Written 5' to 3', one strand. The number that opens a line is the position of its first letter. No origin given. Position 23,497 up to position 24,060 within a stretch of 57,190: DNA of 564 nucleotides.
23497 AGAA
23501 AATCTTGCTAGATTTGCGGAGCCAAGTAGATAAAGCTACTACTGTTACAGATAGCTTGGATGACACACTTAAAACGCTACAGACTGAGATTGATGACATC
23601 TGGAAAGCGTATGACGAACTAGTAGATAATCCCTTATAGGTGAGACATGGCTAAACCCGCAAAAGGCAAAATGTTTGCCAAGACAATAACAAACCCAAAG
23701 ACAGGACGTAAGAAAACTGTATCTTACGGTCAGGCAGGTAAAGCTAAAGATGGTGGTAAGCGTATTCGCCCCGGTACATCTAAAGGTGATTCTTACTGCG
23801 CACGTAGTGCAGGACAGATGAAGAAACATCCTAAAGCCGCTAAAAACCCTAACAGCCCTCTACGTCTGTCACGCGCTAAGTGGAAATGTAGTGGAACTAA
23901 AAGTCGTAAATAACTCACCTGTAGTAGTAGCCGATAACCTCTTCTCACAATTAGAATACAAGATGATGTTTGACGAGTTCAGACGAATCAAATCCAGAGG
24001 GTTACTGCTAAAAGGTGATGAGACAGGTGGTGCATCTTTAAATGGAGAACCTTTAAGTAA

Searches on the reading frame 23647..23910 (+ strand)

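Call 17: search_protein_families(library=phrogs, proteins=[window:23647-23910:+], max_evalue=0.001)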
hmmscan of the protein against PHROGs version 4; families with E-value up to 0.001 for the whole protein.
window:23647-23910:+ (88 aa): 1 family
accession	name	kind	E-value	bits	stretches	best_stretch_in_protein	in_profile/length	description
phrog_10346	-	unknown function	0.00024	21.1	1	45-81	490-525/525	-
